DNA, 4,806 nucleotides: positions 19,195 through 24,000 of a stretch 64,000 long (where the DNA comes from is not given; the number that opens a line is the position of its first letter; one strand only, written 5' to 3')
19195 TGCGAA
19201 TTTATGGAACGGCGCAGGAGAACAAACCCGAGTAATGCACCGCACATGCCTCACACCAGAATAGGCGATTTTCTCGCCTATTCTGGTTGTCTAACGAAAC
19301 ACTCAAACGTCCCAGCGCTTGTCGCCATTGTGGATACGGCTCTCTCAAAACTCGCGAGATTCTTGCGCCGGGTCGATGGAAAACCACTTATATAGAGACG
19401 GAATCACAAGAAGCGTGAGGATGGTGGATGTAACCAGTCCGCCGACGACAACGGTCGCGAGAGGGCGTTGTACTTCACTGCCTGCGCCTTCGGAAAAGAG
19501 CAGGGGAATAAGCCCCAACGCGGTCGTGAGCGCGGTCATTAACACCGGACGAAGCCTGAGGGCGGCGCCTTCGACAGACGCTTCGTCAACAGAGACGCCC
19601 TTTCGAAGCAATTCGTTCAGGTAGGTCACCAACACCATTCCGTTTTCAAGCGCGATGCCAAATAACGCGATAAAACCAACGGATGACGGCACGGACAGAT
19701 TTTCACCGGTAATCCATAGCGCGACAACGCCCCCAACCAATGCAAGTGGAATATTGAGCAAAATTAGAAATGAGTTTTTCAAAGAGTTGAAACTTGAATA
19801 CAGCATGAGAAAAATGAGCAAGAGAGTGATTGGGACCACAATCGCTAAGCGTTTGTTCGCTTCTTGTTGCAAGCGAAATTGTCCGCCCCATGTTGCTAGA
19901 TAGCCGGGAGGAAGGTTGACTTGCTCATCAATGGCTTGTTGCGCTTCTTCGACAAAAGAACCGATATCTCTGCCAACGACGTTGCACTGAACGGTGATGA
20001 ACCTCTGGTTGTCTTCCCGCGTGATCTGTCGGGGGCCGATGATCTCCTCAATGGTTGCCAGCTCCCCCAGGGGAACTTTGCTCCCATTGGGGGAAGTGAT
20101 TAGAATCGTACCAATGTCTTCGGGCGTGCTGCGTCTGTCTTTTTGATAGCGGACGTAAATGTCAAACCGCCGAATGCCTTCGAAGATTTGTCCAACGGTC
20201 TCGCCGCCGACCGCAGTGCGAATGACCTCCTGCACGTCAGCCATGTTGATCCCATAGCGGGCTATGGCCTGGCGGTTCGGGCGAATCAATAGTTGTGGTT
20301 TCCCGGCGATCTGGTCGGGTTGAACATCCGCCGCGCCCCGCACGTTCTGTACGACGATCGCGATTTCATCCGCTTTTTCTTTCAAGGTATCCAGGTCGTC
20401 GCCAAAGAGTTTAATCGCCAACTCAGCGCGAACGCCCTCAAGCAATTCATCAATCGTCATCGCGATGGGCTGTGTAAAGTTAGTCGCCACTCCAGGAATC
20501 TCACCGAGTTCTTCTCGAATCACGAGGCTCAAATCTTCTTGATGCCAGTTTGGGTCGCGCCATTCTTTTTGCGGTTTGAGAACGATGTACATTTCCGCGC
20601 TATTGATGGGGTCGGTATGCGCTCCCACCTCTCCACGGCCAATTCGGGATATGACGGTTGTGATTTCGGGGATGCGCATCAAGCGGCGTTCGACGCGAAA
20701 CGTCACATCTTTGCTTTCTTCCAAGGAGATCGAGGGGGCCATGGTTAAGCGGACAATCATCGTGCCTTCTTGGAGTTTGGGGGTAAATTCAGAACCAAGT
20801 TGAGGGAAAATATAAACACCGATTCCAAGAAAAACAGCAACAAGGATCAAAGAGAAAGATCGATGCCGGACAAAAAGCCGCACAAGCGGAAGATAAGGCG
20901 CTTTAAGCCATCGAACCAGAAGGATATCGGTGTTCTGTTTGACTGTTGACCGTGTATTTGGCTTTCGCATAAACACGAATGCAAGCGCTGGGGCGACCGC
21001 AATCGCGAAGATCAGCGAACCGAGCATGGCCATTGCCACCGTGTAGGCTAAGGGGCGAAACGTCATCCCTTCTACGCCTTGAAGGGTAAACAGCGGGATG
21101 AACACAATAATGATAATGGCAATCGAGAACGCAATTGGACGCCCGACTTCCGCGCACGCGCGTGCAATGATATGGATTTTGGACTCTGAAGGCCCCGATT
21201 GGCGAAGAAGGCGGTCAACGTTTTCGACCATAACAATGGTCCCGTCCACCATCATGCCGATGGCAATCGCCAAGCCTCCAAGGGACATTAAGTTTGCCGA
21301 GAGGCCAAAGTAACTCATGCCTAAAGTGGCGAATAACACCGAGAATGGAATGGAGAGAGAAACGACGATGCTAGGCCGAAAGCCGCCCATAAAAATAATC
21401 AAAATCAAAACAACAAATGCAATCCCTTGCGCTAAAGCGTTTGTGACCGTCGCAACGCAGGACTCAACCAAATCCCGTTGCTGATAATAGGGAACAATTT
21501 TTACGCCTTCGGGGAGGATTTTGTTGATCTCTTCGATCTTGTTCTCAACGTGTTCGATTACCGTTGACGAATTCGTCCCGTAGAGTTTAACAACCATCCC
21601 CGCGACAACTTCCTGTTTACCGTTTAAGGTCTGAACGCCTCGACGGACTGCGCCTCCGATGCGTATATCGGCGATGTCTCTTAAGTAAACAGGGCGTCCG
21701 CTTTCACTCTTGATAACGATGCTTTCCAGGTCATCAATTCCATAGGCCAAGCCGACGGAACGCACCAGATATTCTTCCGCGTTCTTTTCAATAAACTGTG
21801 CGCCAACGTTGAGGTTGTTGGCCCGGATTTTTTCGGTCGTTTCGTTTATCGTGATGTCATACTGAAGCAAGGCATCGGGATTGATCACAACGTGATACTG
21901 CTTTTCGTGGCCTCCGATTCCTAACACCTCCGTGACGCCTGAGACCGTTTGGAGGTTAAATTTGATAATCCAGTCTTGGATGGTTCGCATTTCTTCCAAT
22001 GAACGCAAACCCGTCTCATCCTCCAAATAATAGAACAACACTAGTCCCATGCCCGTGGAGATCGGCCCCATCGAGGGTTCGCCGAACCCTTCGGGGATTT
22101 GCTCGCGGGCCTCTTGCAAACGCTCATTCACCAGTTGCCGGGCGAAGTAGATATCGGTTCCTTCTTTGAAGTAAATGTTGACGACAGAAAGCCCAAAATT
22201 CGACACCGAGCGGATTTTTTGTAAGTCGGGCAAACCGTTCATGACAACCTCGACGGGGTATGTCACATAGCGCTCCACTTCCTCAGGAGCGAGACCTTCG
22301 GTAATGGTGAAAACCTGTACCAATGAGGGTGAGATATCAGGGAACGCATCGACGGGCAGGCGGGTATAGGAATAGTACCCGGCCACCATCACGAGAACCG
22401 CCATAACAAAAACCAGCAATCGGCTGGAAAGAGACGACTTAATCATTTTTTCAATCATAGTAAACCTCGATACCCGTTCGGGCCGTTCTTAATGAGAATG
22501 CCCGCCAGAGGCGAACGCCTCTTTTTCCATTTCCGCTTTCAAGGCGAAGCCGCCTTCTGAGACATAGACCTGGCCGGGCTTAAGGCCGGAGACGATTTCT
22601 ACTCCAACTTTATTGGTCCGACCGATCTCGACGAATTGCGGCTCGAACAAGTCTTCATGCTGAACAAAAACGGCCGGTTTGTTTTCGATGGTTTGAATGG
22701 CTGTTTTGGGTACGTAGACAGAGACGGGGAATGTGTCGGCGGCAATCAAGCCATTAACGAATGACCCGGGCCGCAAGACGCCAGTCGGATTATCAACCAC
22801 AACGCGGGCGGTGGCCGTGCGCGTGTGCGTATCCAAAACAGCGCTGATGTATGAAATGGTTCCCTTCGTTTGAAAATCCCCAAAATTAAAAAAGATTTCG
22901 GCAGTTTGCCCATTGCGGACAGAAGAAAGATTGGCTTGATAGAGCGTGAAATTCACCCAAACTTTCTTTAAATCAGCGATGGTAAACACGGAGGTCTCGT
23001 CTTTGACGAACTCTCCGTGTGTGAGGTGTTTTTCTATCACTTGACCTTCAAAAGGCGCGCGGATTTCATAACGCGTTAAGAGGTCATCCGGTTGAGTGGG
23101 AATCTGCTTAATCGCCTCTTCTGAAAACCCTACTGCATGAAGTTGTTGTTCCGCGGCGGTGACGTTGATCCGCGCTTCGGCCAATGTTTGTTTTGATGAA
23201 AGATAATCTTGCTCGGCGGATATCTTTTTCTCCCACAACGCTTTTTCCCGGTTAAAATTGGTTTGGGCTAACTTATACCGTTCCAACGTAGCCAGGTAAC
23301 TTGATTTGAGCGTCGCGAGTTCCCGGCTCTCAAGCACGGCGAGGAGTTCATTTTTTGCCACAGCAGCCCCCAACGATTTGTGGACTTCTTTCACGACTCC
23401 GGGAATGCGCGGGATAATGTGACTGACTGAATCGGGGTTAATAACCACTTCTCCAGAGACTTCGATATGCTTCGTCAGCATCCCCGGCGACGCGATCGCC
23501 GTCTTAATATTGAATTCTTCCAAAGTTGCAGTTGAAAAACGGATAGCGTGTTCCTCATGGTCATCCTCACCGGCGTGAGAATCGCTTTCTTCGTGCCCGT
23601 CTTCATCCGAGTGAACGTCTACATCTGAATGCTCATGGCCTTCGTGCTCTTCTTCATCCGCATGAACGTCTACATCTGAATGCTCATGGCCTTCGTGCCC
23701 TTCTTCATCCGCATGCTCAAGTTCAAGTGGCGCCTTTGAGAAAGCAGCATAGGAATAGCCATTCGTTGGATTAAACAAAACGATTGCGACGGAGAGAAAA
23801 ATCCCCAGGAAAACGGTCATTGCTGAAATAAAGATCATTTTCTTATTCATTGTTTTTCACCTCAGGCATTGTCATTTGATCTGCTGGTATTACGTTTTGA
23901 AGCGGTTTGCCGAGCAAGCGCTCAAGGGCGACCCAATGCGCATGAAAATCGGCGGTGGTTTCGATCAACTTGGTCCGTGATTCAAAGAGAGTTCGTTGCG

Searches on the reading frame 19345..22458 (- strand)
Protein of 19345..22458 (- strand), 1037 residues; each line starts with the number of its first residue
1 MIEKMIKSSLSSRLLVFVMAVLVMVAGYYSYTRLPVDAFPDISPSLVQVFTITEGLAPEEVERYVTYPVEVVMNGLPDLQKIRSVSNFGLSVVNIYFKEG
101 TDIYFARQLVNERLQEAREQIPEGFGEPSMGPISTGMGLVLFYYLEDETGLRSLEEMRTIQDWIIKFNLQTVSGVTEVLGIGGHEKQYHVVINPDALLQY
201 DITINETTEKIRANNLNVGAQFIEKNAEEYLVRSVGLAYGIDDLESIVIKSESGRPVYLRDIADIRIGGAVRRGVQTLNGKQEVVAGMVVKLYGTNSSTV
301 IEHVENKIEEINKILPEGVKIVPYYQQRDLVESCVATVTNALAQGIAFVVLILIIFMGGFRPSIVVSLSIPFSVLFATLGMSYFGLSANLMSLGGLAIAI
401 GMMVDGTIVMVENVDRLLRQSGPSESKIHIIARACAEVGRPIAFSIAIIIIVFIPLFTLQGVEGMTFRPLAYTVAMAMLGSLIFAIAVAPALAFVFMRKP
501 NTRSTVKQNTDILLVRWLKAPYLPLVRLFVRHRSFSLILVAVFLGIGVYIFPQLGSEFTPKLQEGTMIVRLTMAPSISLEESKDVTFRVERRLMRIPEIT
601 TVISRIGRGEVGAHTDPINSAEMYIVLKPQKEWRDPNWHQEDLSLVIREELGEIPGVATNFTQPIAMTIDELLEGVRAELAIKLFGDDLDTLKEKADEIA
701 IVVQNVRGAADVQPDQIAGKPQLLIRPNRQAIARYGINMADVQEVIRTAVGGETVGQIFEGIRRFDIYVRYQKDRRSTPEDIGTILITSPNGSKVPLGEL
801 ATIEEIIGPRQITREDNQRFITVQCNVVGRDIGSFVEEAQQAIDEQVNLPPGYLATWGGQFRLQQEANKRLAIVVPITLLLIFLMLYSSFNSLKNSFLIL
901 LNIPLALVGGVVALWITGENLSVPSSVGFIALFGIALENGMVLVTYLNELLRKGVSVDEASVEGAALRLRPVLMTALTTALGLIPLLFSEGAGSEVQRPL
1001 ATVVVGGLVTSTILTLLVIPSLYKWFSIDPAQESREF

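Call 52: search_protein_families(library=pfam, proteins=[window:19345-22458:-], max_evalue=0.00001)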
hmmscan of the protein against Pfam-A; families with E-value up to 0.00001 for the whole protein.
window:19345-22458:- (1037 aa): 2 families
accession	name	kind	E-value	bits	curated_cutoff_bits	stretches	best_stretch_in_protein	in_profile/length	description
PF00873.25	ACR_tran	-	1e-296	987.3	28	1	5-1026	1-1020/1021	AcrB/AcrD/AcrF family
PF03176.21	MMPL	-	2.4e-09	37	20.5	1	863-1025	137-301/333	MMPL family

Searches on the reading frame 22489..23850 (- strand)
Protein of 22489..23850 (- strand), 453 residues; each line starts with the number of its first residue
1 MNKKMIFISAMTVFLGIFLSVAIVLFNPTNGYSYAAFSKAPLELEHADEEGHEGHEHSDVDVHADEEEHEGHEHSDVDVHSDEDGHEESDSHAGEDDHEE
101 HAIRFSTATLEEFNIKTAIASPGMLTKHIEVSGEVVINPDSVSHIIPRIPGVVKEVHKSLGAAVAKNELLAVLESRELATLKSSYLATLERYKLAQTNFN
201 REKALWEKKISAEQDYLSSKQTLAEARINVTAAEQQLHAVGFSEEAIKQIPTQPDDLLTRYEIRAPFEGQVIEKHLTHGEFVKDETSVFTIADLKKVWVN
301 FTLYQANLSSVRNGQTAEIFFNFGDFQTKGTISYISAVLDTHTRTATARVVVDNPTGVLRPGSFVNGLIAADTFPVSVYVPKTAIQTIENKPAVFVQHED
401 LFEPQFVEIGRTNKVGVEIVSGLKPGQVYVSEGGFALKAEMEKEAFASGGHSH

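Call 53: search_protein_families(library=pfam, proteins=[window:22489-23850:-], max_evalue=0.00001)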
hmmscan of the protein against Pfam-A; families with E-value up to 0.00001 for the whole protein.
window:22489-23850:- (453 aa): 2 families
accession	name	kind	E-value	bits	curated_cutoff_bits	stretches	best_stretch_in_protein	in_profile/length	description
PF16576.10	HlyD_D23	-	5.4e-46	157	30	1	125-365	2-214/214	Barrel-sandwich domain of CusB or HlyD membrane-fusion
PF13437.12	HlyD_3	-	9.2e-21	75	22.2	1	263-362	2-106/106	HlyD family secretion protein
